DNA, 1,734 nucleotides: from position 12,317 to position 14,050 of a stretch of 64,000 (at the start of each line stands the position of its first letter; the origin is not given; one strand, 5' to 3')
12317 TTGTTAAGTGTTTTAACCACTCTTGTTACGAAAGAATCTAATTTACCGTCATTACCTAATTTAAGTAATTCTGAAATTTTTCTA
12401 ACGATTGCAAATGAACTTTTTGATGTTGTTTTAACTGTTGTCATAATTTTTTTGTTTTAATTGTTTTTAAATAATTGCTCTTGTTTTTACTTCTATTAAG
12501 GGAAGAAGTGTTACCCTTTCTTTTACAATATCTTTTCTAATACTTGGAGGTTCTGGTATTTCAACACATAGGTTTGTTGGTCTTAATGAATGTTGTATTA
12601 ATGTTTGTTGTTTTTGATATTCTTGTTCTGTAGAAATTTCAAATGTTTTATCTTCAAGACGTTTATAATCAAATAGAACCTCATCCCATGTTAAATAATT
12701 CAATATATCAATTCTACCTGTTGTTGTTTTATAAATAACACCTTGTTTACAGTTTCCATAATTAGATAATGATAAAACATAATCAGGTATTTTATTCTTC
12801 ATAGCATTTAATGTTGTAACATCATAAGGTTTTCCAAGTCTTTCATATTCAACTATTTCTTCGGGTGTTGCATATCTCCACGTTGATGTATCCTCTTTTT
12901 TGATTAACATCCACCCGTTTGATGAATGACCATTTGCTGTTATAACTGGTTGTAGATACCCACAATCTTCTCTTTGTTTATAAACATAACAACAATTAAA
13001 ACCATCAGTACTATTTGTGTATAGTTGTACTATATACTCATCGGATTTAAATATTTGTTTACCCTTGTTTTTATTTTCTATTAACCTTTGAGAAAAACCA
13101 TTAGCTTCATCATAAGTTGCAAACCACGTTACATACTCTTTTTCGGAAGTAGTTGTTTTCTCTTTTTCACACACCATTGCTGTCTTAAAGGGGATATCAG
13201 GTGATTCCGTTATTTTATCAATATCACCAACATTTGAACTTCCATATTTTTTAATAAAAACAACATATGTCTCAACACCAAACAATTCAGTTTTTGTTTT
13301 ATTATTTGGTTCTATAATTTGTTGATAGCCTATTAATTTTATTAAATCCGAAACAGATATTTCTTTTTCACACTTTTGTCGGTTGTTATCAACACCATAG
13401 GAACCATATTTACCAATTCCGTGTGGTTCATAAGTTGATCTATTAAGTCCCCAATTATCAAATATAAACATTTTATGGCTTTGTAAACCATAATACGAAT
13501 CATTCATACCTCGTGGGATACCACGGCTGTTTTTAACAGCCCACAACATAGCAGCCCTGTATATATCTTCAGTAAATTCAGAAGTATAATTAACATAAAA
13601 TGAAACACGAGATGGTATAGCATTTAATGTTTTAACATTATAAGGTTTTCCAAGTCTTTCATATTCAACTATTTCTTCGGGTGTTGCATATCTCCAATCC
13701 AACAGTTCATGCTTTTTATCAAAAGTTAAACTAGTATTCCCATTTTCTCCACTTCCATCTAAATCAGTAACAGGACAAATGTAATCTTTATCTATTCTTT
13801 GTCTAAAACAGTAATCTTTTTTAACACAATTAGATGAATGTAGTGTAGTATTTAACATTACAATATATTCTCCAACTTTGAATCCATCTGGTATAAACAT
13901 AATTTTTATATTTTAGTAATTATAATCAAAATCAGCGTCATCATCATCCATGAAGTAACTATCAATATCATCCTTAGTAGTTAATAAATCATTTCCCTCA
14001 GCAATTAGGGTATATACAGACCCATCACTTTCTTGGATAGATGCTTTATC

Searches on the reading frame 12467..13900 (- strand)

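Call 11: search_protein_families(library=phrogs, proteins=[window:12467-13900:-])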
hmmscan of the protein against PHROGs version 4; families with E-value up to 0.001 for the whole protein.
window:12467-13900:- (477 aa): 2 families
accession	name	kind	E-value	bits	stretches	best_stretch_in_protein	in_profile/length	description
phrog_3444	-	unknown function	2.4e-06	29.2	0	7-93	7-75/92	-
phrog_8762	-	unknown function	0.00025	22.3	0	270-355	45-114/114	-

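Call 41: search_protein_families(library=pfam, proteins=[window:12467-13900:-], max_evalue=0.01)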
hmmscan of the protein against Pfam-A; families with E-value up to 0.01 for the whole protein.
window:12467-13900:- (477 aa): 0 families
